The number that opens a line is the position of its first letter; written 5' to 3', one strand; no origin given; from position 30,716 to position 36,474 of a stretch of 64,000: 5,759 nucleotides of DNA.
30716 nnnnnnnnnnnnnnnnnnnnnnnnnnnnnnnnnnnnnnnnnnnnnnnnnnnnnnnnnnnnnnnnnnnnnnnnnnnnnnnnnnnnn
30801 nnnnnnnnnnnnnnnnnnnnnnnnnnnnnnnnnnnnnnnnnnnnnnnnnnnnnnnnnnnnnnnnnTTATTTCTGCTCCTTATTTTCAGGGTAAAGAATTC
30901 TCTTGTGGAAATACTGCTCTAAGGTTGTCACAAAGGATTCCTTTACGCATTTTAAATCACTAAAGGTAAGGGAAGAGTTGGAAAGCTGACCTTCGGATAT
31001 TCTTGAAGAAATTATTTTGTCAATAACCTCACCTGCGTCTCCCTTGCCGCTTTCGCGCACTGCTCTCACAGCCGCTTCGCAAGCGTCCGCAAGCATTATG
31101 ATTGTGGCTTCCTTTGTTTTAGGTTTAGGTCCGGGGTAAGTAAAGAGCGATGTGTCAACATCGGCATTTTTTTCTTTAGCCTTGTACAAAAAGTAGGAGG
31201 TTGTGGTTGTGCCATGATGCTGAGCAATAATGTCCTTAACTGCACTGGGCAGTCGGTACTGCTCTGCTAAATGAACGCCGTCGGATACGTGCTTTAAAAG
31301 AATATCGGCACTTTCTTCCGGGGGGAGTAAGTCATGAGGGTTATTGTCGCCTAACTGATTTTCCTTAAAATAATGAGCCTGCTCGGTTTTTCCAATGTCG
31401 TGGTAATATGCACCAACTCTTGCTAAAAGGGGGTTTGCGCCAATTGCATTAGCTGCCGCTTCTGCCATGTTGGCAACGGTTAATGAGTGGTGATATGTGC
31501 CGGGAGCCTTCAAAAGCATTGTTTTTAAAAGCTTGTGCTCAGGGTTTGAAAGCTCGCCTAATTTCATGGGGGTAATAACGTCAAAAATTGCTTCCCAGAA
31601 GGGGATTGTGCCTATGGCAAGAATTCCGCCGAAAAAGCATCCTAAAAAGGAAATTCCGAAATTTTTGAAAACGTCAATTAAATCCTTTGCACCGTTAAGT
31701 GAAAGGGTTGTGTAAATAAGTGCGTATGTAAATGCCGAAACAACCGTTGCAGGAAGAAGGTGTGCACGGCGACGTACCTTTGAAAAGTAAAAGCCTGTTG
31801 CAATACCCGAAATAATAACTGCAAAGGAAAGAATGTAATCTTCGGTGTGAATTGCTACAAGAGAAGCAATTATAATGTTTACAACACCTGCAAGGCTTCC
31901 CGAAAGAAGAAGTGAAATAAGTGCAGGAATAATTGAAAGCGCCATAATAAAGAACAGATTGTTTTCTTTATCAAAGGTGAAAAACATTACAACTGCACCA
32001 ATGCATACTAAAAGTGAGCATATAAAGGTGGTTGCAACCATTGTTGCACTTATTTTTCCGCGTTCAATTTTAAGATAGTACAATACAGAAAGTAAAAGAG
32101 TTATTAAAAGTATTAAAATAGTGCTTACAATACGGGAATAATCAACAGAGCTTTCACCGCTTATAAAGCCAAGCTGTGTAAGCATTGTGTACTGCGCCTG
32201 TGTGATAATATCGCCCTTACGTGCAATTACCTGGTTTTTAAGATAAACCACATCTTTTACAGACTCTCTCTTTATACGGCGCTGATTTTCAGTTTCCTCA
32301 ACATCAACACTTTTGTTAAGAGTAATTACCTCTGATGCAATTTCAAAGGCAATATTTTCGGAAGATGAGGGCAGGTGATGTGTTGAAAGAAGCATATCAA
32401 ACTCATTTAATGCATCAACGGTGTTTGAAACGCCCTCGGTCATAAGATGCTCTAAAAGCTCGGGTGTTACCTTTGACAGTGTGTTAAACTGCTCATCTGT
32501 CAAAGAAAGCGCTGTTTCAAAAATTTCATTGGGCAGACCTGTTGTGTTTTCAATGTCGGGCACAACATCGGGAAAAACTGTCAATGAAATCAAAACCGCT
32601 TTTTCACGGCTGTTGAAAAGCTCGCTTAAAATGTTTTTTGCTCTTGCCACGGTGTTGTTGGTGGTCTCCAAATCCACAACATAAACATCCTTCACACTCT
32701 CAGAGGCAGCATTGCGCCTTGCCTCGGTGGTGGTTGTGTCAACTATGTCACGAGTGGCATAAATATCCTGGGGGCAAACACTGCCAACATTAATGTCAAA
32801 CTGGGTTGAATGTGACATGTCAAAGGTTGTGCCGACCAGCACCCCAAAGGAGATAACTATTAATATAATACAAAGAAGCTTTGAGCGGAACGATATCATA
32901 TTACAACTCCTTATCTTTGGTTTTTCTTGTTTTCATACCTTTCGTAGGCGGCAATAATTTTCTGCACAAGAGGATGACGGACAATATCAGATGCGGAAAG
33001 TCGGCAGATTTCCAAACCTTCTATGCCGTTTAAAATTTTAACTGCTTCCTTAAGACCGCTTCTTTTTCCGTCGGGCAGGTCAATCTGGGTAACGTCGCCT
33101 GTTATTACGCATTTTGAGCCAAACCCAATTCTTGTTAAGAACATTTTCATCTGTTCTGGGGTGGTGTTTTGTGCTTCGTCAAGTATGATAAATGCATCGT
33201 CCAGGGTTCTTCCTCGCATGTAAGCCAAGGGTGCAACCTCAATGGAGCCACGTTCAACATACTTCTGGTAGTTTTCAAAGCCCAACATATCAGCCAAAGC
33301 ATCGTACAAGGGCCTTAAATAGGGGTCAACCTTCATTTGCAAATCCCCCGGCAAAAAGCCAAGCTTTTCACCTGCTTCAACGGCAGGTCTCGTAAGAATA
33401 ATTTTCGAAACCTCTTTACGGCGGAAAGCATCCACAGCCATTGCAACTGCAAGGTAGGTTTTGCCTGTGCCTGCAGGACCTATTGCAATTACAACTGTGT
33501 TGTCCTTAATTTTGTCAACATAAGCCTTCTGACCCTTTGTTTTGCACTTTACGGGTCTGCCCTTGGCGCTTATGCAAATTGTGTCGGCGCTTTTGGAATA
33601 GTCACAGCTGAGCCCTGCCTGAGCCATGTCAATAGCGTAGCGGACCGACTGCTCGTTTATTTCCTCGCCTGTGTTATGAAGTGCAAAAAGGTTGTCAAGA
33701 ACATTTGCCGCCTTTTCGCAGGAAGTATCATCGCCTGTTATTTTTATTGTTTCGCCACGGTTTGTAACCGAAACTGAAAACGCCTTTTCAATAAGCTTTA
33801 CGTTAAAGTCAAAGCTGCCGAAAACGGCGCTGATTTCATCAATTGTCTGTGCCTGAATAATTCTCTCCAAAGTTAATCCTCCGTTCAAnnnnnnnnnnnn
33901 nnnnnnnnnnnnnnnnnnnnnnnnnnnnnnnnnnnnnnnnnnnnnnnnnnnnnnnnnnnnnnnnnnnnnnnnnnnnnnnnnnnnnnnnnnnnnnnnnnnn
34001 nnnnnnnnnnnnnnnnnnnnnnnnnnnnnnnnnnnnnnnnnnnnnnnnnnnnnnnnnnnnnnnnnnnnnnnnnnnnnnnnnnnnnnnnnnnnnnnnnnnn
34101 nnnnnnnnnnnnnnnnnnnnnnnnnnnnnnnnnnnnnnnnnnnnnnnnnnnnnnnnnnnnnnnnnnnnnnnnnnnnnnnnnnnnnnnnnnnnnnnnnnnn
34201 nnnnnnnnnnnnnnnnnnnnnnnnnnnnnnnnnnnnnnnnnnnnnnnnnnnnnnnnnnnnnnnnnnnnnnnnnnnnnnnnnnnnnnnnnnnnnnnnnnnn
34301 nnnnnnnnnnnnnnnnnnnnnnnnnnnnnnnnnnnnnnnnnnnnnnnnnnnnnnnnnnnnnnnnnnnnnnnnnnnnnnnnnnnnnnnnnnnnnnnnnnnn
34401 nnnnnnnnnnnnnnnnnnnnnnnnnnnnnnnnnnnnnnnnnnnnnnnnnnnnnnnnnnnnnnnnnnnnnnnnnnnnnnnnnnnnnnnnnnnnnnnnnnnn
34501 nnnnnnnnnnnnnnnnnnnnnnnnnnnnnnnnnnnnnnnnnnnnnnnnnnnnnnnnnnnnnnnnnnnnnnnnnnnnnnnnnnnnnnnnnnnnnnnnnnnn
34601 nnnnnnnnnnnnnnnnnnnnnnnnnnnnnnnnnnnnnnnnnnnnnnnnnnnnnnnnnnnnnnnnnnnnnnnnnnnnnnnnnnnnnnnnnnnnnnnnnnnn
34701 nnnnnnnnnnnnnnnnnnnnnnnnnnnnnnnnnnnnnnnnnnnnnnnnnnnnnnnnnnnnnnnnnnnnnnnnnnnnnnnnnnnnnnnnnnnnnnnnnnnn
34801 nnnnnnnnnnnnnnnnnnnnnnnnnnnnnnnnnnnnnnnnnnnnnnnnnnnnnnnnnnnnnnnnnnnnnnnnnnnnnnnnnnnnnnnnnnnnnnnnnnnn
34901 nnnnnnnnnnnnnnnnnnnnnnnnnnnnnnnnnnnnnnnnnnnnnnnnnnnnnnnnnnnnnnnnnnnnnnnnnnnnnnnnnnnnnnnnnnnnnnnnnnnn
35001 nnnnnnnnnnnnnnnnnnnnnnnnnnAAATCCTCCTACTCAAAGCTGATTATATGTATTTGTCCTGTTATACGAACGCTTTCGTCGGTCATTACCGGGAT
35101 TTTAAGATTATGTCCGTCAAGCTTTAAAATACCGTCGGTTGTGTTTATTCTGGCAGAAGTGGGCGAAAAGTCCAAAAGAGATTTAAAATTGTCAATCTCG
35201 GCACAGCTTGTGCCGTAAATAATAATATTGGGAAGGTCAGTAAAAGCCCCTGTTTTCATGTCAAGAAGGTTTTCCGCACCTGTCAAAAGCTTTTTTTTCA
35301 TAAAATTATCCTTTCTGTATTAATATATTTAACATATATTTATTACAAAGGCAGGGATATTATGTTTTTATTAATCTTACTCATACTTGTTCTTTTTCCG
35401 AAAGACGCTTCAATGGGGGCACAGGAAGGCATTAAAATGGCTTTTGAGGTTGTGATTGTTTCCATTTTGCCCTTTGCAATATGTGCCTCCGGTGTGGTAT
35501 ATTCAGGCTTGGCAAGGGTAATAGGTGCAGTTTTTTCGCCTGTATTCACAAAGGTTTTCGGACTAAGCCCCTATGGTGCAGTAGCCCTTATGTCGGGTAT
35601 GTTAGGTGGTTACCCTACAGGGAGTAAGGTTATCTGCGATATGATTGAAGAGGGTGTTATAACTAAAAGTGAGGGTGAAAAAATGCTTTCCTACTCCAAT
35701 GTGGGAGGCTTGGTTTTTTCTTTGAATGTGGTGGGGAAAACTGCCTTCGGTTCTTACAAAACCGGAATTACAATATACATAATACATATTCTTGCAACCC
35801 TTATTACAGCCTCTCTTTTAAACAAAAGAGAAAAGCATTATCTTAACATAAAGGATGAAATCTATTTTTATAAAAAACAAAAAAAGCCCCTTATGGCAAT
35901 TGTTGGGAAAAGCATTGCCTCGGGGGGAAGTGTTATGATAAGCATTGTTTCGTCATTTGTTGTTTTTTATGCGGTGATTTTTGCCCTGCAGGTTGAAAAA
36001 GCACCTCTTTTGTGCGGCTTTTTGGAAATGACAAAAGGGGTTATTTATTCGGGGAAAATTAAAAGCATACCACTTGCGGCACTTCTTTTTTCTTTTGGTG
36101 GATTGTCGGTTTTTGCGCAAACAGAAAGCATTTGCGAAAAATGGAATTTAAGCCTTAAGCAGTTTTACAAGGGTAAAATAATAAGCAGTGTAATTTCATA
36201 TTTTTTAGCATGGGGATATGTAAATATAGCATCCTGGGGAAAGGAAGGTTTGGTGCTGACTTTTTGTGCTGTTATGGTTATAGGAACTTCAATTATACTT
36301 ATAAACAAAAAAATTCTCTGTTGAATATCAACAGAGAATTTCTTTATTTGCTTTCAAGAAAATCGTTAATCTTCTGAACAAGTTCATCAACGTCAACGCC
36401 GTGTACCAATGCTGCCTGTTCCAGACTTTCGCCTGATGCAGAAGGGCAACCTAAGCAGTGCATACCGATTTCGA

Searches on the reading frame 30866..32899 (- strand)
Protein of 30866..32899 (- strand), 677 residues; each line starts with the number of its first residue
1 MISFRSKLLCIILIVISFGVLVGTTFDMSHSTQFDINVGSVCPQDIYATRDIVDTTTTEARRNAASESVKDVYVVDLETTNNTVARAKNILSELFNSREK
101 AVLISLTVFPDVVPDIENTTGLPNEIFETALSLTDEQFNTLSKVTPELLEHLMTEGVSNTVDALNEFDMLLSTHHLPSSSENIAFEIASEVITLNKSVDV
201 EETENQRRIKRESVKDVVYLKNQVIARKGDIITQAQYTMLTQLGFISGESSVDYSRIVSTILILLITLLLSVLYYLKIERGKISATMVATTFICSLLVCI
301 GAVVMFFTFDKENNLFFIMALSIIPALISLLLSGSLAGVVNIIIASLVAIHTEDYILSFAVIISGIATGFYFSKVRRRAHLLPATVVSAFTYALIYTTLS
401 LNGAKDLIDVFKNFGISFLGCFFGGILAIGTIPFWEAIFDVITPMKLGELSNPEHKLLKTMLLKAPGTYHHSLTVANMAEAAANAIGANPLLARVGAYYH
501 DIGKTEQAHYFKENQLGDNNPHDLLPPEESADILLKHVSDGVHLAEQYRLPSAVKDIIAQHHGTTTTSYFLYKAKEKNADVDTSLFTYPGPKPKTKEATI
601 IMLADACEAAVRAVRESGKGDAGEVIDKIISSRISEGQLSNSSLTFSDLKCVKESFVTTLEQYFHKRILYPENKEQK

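Call 47: search_protein_families(library=pfam, proteins=[window:30866-32899:-])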
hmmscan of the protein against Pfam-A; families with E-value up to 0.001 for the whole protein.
window:30866-32899:- (677 aa): 5 families
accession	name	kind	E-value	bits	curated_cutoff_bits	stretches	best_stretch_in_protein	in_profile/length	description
PF07697.16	7TMR-HDED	-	5.5e-37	128.4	27.6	1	37-246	1-223/224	7TM-HD extracellular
PF07698.17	7TM-7TMR_HD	-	1.4e-20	74.4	29.4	1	258-443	4-190/190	7TM receptor with intracellular HD hydrolase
PF01966.28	HD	-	1.6e-20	74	22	1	468-609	1-115/116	HD domain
PF18019.7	Cas3_HD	-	5.1e-05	23.8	23.1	1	492-594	56-151/207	Cas3, HD domain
PF08668.18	HDOD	-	0.00092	19.2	22.9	0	466-562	93-194/196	HDOD domain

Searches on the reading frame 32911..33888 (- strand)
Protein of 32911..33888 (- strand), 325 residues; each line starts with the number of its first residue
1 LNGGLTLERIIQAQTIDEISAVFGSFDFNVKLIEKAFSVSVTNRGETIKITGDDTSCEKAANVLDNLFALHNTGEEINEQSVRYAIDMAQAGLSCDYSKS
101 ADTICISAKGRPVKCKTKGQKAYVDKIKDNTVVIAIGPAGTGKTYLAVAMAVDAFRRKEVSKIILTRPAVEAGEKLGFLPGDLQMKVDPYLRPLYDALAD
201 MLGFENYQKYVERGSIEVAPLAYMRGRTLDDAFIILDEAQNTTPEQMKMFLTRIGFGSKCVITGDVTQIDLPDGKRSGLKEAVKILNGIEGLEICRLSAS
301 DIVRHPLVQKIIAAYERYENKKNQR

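Call 8: search_protein_families(library=pfam, proteins=[window:32911-33888:-])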
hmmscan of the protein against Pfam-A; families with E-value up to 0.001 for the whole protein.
window:32911-33888:- (325 aa): 7 families
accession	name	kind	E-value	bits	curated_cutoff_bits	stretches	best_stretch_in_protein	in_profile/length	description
PF02562.22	PhoH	-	9.9e-99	329.3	27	1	113-316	2-205/205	PhoH-like protein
PF13604.12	AAA_30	-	1.3e-07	32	27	1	118-269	4-128/191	AAA domain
PF13245.12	AAA_19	-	1.8e-07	31.8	25.1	1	120-269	1-129/134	AAA domain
PF01695.23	IstB_IS21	-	1.8e-06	28.1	24.1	1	124-157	86-119/238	IstB-like ATP binding protein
PF20720.3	nSTAND3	-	8.7e-05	22.7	27.2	1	116-160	3-48/155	Novel STAND NTPase 3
PF00270.35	DEAD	-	0.00025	21.2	26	0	117-168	1-53/167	DEAD/DEAH box helicase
PF13401.12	AAA_22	-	0.00028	21.6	27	0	129-251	4-105/130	AAA domain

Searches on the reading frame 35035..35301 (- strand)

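Call 8: search_protein_families(library=pfam, proteins=[window:35035-35301:-])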
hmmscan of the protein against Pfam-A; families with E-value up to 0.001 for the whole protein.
window:35035-35301:- (88 aa): 1 family
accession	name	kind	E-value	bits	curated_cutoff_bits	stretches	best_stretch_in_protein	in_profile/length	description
PF07873.16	YabP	-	2.4e-14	53.3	27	1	24-87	1-64/64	YabP family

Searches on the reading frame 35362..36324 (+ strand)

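Call 8: search_protein_families(library=pfam, proteins=[window:35362-36324:+])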
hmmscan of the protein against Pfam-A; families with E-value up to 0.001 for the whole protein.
window:35362-36324:+ (320 aa): 1 family
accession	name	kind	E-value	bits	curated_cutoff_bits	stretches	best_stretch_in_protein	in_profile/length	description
PF07670.19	Gate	-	0.00057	20.7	29.6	1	30-89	3-63/104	Nucleoside recognition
